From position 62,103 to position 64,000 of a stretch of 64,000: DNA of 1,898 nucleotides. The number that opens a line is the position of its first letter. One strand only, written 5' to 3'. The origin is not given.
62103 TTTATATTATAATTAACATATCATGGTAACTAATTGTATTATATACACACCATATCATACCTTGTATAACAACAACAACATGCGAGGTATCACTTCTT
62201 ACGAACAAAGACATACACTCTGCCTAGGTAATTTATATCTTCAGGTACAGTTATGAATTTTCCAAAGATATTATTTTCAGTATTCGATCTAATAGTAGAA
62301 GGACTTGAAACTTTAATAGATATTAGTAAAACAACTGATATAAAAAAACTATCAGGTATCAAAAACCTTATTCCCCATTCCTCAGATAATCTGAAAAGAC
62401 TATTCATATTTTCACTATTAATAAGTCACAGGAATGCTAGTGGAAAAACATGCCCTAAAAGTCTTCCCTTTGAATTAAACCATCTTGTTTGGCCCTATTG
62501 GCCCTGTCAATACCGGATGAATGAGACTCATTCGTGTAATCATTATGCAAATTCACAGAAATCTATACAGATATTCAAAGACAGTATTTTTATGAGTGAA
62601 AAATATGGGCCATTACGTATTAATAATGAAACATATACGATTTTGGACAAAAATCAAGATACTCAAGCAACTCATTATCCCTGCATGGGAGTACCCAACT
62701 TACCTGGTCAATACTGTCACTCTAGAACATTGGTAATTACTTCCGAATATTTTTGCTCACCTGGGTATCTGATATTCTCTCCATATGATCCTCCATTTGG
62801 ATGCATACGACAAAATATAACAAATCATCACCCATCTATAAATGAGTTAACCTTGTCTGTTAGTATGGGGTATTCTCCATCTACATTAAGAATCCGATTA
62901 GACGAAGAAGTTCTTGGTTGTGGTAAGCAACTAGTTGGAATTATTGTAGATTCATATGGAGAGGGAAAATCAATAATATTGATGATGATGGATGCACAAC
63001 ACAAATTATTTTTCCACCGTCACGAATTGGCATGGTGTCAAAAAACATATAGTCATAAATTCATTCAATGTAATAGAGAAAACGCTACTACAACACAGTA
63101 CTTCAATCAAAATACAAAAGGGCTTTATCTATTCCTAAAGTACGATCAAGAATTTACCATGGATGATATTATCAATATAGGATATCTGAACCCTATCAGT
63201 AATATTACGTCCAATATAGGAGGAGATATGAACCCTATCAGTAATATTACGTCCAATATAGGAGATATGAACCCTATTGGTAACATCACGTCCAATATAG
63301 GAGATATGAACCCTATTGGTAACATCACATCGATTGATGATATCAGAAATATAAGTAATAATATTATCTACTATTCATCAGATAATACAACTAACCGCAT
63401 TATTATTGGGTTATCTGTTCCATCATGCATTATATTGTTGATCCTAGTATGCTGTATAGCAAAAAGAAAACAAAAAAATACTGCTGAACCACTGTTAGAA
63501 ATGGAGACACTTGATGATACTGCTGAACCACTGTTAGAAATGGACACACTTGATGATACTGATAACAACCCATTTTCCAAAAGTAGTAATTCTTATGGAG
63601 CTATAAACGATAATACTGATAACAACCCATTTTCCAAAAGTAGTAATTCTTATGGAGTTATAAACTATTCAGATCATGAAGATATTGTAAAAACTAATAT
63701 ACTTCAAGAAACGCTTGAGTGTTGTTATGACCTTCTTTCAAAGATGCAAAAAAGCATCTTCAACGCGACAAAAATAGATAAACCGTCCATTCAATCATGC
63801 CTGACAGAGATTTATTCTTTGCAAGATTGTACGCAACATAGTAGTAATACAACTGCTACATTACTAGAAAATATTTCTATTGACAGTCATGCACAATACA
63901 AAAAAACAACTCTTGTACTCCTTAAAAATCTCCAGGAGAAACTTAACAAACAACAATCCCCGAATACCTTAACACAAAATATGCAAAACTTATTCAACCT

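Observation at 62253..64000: Untracked edge-truncated ORF: single-pass membrane protein whose tail carries duplicated clathrin-box-like and NPF motifs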

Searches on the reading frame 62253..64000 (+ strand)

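Call 7: search_protein_families(library=pfam, proteins=[window:62253-64000:+], max_evalue=1)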
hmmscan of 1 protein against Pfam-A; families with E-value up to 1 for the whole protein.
window:62253-64000:+ (582 aa): 0 families

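Call 8: search_protein_families(library=ncbifam, proteins=[window:62253-64000:+], max_evalue=0.01)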
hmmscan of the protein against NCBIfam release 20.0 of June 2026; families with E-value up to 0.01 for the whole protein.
window:62253-64000:+ (582 aa): 0 families

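Call 9: find_homologous_proteins(query=window:62253-64000:+, max_evalue=0.01)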
Query window:62253-64000:+ (582 aa): 1 proteins with E <= 0.01 among 7494 candidates.
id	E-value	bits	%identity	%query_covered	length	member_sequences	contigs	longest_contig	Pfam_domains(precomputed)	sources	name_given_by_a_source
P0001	0.0e+0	1329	100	100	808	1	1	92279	-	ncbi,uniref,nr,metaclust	ncbi:MAG: hypothetical protein P857_155 [Candidatus Xenolissoclinum pacificiensis L6]|uniref:Unchara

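Call 11: find_encoding_contigs(protein=P0001, flank=10000, max_places=5)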
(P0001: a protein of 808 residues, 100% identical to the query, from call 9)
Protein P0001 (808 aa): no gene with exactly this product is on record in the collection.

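Call 14: find_related_loci(query=P0001, collection=genome_contigs, flank=10000)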
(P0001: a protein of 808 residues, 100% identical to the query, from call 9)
Query P0001 (808 aa) in genome_contigs; peptide patterns used: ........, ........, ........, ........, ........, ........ (x = any residue, [..] = any of these).
43 stretches matched a pattern, but none encodes a relative of the query by tblastn (E <= 1e-3).

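Call 25: search_protein_representatives(protein=P0001)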
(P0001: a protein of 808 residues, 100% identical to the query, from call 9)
Query: 808 residues. Proteins with E-value up to 0.001 (for the whole library): 2; up to 1e-10: 1; up to 1e-30: 1. The best 2 are listed.
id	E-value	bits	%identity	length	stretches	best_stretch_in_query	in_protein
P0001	0.0e+00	1838.6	100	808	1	1-808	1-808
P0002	3.7e-05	38.5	24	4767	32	274-345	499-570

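Call 32: predict_structure(protein=P0001)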
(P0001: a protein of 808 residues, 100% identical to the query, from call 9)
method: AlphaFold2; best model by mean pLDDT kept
length: 808 residues; sequences in the alignment: 1
mean_pLDDT: 32.9   pTM: 0.22
mean pLDDT of the five models: 32.9, 27.6, 25.5, 24.5, 24.2
residues with pLDDT >= 90: 0; 70-90: 0; 50-70: 9; < 50: 799
segments of 3 or more residues with pLDDT < 50: 1-226, 228-240, 246-253, 258-808
pLDDT, mean of each block of 10 residues (from residue 1): 36 42 40 41 41 42 36 36 27 27 28 27 29 28 29 27 29 35 38 36 35 43 46 41 48 48 29 27 24 22 25 23 26 26 27 28 29 30 31 38 35 28 27 31 29 30 26 29 33 34 29 30 28 29 31 35 38 36 31 31 32 31 30 32 36 36 35 31 33 32 33 33 35 40 42 41 40 38 30 32 30
secondary structure, 60 per line:
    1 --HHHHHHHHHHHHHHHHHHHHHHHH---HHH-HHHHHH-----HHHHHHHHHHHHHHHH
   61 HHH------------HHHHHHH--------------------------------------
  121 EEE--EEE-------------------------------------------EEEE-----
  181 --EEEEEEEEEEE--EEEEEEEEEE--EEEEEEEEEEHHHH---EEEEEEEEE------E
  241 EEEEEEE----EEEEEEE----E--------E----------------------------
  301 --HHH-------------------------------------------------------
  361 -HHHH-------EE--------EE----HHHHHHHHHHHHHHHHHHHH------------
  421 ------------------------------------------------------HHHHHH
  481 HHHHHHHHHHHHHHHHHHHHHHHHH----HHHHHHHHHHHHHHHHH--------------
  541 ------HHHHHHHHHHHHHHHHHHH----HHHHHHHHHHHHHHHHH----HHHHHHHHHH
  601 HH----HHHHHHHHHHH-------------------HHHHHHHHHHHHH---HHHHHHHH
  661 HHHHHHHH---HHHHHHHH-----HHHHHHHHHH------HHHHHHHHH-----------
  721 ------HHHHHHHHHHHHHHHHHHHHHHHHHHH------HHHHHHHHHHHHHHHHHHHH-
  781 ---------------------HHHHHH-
elements in order (helices of 4 or more, strands of 3 or more residues): H3-26 H34-39 H45-63 H76-82 E121-123 E126-128 E172-175 E183-193 E196-205 E208-217 H218-221 E225-233 E240-247 E252-258 H362-365 H389-408 H475-505 H510-526 H547-565 H570-586 H591-602 H607-617 H637-649 H653-668 H672-679 H685-694 H701-709 H727-753 H760-779 H802-807

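Call 35: search_solved_structures(query=P0001, max_evalue=10)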
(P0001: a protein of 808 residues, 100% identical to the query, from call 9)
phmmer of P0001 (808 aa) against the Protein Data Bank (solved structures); distinct sequences matched with E-value up to 10: 0.

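Call 53: find_related_loci(query=P0001, collection=metagenome_contigs, flank=10000)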
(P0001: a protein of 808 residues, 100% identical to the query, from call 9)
Query P0001 (808 aa) in metagenome_contigs; peptide patterns used: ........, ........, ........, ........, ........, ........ (x = any residue, [..] = any of these).
46 stretches matched a pattern, but none encodes a relative of the query by tblastn (E <= 1e-3).

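Call 54: list_cluster_members(proteins=[P0001])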
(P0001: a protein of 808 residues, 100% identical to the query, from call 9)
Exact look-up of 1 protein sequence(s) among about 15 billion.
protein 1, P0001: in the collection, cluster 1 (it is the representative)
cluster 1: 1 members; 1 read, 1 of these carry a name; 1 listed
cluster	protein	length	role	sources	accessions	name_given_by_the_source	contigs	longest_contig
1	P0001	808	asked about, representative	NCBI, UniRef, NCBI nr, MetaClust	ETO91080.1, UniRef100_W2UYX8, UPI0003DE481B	MAG: hypothetical protein P857_155 [Candidatus Xenolissoclinum pacificiensis L6] | Uncharacterized protein n=1 Tax=Candidatus Xenolissoclinum pacificiensis L6 TaxID=1401685 ... | status=active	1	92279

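Call 56: search_protein_families(library=phrogs, proteins=[P0001], max_evalue=0.1)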
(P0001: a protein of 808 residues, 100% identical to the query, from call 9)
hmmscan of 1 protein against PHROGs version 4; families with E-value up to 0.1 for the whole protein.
P0001 (808 aa): 0 families

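Call 57: search_protein_families(library=pfam, proteins=[P0001], max_evalue=0.01)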
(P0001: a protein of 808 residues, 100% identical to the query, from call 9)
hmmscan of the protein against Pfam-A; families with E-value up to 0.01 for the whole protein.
P0001 (808 aa): 0 families
